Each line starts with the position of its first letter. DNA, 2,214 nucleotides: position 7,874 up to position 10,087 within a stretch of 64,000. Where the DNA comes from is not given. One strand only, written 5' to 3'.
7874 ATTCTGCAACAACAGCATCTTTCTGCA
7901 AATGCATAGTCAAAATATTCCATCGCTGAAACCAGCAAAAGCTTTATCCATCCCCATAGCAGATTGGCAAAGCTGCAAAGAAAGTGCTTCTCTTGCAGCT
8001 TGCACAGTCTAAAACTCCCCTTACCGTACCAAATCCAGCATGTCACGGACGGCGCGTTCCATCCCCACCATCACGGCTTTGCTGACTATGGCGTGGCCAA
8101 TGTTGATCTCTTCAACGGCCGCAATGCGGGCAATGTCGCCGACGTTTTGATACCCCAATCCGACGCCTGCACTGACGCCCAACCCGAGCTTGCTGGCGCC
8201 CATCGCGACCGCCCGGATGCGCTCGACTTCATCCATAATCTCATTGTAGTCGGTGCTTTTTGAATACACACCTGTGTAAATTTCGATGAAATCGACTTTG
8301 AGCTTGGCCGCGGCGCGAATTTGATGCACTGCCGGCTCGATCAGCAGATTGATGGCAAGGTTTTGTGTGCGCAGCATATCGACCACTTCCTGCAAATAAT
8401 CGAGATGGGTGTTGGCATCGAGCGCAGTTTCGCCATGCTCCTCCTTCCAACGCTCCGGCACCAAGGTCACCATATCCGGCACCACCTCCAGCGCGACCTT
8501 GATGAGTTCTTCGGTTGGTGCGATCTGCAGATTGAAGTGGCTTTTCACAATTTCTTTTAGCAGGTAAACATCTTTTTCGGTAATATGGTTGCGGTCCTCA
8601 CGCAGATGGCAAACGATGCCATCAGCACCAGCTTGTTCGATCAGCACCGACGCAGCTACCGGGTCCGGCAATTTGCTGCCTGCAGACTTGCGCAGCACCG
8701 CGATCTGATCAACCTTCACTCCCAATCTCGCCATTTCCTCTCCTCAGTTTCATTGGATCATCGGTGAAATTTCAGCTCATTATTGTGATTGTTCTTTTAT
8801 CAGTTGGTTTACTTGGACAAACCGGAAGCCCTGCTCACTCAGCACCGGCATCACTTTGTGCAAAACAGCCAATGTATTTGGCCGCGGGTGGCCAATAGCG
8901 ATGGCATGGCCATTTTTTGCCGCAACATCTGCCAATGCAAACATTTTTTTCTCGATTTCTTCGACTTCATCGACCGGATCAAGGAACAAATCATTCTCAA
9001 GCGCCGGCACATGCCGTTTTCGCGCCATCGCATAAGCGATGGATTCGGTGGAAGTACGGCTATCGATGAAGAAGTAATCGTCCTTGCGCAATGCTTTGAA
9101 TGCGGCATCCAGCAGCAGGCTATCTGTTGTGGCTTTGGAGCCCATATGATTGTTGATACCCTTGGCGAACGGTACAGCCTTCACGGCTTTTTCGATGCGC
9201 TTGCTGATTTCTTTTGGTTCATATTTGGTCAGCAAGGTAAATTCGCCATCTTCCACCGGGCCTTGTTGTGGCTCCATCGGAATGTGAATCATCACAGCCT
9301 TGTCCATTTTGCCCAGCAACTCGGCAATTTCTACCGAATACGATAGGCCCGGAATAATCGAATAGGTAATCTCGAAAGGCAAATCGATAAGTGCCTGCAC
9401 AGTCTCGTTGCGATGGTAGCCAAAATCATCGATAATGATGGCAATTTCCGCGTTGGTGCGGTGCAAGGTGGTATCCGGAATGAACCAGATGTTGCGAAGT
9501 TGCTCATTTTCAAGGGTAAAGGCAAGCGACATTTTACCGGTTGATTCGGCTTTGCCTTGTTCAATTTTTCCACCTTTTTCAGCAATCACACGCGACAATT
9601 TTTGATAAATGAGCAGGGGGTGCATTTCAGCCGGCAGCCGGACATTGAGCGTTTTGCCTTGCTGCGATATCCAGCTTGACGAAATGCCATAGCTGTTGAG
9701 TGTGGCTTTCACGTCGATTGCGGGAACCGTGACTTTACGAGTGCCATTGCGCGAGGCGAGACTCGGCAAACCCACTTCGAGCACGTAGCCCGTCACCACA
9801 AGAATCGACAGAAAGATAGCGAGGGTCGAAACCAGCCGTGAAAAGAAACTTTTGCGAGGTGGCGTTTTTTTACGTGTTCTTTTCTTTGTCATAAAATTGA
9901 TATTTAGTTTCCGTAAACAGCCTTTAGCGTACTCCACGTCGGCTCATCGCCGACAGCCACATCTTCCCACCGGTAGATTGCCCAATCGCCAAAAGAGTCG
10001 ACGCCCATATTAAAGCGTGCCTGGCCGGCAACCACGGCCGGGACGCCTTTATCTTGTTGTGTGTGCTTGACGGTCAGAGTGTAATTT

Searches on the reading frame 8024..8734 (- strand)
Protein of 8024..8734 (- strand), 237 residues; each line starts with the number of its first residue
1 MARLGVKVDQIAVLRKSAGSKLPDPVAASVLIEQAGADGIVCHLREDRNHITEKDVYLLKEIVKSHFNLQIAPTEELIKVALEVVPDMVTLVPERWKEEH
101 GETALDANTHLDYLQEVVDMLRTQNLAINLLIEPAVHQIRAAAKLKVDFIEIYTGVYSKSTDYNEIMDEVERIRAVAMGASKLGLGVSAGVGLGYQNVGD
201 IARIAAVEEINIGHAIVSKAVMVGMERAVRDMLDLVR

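Call 41: search_protein_families(library=pfam, proteins=[window:8024-8734:-], max_evalue=0.00001)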
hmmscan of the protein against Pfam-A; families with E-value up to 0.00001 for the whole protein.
window:8024-8734:- (237 aa): 1 family
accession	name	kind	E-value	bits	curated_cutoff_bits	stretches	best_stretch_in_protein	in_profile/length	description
PF03740.19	PdxJ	-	3.4e-77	259.2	24.5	1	3-235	1-233/234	Pyridoxal phosphate biosynthesis protein PdxJ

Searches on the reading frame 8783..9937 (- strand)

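Call 41: search_protein_families(library=pfam, proteins=[window:8783-9937:-], max_evalue=0.00001)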
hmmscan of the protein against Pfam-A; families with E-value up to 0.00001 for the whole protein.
window:8783-9937:- (385 aa): 1 family
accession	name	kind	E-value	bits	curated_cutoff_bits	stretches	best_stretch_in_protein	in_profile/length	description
PF04748.18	Polysacc_deac_2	-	8.8e-69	231.3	27.5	1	167-379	1-211/212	Divergent polysaccharide deacetylase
